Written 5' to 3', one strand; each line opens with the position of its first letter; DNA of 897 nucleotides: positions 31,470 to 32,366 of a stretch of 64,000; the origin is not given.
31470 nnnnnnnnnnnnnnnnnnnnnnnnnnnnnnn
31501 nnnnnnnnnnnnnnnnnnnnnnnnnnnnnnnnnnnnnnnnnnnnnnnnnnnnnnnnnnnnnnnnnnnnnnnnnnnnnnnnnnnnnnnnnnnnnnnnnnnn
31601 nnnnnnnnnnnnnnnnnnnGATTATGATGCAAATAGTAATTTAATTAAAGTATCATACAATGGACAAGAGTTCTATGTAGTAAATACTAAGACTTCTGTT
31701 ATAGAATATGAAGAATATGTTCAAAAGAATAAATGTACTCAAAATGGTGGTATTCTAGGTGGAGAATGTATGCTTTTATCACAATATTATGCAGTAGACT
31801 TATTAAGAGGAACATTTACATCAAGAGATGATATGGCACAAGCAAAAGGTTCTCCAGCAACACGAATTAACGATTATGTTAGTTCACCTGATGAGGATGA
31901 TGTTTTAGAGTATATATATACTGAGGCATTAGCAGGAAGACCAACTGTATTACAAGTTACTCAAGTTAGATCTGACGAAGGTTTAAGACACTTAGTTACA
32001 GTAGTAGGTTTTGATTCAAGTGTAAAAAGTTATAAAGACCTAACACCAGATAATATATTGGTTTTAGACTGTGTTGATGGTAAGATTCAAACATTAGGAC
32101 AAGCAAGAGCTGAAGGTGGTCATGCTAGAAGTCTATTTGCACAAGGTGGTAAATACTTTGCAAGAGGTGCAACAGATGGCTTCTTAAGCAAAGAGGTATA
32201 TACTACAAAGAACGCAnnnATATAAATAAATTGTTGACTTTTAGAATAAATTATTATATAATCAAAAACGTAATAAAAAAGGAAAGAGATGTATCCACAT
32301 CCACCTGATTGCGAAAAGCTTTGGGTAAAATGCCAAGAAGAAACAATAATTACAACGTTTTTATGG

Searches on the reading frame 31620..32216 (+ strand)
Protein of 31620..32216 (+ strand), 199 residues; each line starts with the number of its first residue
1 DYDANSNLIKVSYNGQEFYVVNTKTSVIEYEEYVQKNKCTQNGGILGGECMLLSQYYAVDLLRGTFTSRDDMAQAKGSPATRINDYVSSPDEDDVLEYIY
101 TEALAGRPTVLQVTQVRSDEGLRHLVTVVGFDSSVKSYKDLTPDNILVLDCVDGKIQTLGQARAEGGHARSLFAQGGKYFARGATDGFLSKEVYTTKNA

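Call 13: find_homologous_proteins(query=window:31620-32216:+, max_evalue=0.001)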
Query window:31620-32216:+ (199 aa): 128 proteins with E <= 0.001 among 246 candidates; the best 120 are listed.
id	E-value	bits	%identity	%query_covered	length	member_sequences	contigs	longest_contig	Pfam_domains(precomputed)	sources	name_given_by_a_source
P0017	1.7e-82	294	67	95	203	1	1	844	-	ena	-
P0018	1.2e-75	271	67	93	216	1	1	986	-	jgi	jgi:hypothetical protein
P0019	1.3e-75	271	66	95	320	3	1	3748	-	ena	-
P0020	2.1e-75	271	69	92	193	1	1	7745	-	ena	-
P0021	2.5e-75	270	69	91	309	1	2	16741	-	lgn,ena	-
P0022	1.8e-74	268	66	93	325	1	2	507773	-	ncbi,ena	-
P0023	2.5e-74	267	64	94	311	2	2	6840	-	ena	-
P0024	1.2e-73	265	63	95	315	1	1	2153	-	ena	-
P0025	1.4e-73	265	65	98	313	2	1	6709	-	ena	-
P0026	1.4e-73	265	61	95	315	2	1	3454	-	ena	-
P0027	4.0e-73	263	61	95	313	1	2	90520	-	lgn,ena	-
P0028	8.4e-73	262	66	94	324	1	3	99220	-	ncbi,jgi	jgi:hypothetical protein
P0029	4.4e-72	260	66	93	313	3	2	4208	-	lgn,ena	-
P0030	7.4e-72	259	65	93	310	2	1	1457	-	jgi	jgi:hypothetical protein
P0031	1.0e-71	259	60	95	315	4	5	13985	-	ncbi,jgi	jgi:hypothetical protein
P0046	2.1e-60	222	57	93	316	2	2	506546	-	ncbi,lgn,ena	-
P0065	4.1e-57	211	56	94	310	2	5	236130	-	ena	-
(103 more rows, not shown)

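Call 19: find_encoding_contigs(protein=P0022, flank=10000, max_places=3)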
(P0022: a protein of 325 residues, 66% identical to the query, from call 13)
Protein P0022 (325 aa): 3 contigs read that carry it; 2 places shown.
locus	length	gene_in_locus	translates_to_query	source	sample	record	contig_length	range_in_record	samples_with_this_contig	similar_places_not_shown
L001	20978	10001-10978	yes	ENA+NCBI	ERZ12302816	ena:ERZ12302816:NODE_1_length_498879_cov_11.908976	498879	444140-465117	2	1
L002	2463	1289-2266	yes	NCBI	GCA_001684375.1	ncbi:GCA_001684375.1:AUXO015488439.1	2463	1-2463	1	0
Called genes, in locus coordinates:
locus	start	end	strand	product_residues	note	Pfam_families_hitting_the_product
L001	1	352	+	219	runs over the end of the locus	PF04237:YjbR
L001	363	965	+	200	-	PF00990:GGDEF, PF22335:Cas10-Cmr2_palm2 (weak)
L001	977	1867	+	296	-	PF04015:DUF362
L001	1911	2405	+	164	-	PF00583:Acetyltransf_1, PF08445:FR47 (weak)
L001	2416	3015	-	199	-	PF00156:Pribosyltran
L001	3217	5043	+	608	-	PF02368:Big_2, PF07523:Big_3 (weak)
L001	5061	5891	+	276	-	PF18013:Phage_lysozyme2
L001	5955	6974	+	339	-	PF01757:Acyl_transf_3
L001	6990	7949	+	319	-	PF01832:Glucosaminidase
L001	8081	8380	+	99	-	PF06013:WXG100 (weak)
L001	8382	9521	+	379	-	-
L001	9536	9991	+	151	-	-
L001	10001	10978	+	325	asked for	-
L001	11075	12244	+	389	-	PF09992:NAGPA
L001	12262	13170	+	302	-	-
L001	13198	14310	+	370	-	PF00326:Peptidase_S9 (weak)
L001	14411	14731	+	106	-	PF06013:WXG100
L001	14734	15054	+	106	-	PF06013:WXG100 (faint)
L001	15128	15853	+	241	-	-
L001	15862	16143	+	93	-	-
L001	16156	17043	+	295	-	-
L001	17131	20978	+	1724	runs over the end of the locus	PF17210:SdrD_B, PF06458:MucBP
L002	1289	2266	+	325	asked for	-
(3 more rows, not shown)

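Call 30: find_encoding_contigs(protein=P0046, flank=10000, max_places=2)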
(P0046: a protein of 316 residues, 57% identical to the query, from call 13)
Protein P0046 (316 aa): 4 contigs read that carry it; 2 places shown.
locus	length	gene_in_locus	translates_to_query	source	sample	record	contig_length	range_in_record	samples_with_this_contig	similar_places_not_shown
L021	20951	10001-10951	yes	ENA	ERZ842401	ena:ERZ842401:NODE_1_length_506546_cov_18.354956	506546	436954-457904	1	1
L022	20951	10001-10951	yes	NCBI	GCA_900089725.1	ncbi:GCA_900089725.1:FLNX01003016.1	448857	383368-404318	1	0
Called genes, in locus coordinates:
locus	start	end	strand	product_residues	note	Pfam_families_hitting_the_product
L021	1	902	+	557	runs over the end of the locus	PF01943:Polysacc_synt, PF03023:MurJ, PF01554:MatE (weak)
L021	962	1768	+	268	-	-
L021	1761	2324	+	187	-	PF01694:Rhomboid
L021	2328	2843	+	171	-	-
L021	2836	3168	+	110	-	PF03091:CutA1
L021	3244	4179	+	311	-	PF01553:Acyltransferase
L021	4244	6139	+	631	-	PF00512:HisKA, PF02518:HATPase_c, PF00072:Response_reg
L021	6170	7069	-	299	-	PF04203:Sortase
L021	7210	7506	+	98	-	PF06013:WXG100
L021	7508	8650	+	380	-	-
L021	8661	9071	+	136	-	-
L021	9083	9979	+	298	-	-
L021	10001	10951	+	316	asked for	-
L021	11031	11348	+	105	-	PF06013:WXG100, PF10824:T7SS_ESX_EspC (weak)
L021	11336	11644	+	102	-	-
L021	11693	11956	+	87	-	-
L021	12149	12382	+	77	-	-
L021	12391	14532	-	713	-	PF17876:CSD2 (faint), PF00773:RNB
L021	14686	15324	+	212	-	-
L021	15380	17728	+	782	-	PF12705:PDDEXK_1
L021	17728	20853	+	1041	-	PF00580:UvrD-helicase, PF01443:Viral_helicase1 (faint), PF13245:AAA_19, PF00580:UvrD-helicase, PF13361:UvrD_C, PF13538:UvrD_C_2 (faint)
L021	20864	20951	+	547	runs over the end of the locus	-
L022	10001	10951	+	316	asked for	-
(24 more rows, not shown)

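Call 31: find_encoding_contigs(protein=P0065, flank=10000, max_places=2)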
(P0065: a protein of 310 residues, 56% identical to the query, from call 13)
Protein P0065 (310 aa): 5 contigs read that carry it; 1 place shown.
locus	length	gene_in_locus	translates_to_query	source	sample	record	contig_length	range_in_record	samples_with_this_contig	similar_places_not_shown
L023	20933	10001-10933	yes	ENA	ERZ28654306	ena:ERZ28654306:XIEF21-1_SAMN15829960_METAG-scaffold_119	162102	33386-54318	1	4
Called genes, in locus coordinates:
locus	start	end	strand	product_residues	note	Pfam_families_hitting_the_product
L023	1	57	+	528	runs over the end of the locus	PF28550:DUF8436, PF03486:HI0933_like (weak), PF01266:DAO (faint), PF13738:Pyr_redox_3 (faint), PF21688:FAD-depend_C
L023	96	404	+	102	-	-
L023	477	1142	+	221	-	PF04298:Zn_peptidase_2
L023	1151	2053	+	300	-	PF03690:MYG1_exonuc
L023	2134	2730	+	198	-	-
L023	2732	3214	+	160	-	PF02620:YceD (faint)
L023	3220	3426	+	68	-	PF01783:Ribosomal_L32p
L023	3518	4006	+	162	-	-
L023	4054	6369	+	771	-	PF12705:PDDEXK_1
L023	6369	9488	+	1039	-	PF00580:UvrD-helicase, PF01443:Viral_helicase1 (faint), PF13245:AAA_19, PF13361:UvrD_C, PF13538:UvrD_C_2 (faint)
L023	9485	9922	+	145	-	PF01451:LMWPc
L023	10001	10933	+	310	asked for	-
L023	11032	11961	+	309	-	-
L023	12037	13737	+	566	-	PF01979:Amidohydro_1, PF07969:Amidohydro_3 (weak), PF13382:Adenine_deam_C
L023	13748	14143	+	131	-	-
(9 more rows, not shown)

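Call 88: search_protein_families(library=pfam, proteins=[L001:8382-9518:+, L001:12262-13167:+, L001:5061-5888:+, L001:6990-7946:+, L001:11075-12241:+, L001:13198-14307:+, L021:9083-9976:+], max_evalue=0.01)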
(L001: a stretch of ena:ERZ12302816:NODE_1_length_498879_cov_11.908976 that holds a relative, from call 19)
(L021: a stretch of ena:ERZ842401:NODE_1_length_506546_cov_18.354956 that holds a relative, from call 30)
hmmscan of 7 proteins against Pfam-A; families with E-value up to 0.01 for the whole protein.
L001:8382-9518:+ (379 aa): 2 families
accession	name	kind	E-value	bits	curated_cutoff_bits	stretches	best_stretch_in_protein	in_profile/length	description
PF06013.18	WXG100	-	0.0012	19.5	27.3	1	5-73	3-70/86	Proteins of 100 residues with WXG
PF00823.25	PPE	-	0.0048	17.4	26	1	18-85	30-97/165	PPE family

L001:12262-13167:+ (302 aa): 0 families

L001:5061-5888:+ (276 aa): 1 family
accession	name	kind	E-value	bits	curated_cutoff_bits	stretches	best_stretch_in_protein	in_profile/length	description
PF18013.6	Phage_lysozyme2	-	2.1e-35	122.4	28.2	1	136-269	3-137/140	Phage tail lysozyme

L001:6990-7946:+ (319 aa): 1 family
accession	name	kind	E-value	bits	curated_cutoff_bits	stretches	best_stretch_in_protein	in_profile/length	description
PF01832.25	Glucosaminidase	-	6.1e-14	53.2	30.2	1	169-294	5-105/123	Mannosyl-glycoprotein endo-beta-N-acetylglucosaminidase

L001:11075-12241:+ (389 aa): 1 family
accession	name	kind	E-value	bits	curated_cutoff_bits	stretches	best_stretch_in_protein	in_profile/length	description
PF09992.14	NAGPA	-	3.2e-11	44.2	25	1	205-384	3-169/169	Phosphodiester glycosidase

L001:13198-14307:+ (370 aa): 5 families
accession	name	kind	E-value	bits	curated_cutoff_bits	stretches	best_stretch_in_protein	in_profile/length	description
PF00326.27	Peptidase_S9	-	3.1e-08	33.8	22.6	1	221-269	50-98/213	Prolyl oligopeptidase family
PF00756.26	Esterase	-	0.00013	22.2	22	1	219-269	99-149/251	Putative esterase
PF00135.34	COesterase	-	0.0018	17.7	27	0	152-175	91-115/515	Carboxylesterase family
PF02129.25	Peptidase_S15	-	0.0026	17.9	23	1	220-274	81-134/262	X-Pro dipeptidyl-peptidase (S15 family)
PF12146.15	Hydrolase_4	-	0.0076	16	27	0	219-275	62-116/239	Serine aminopeptidase, S33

L021:9083-9976:+ (298 aa): 0 families
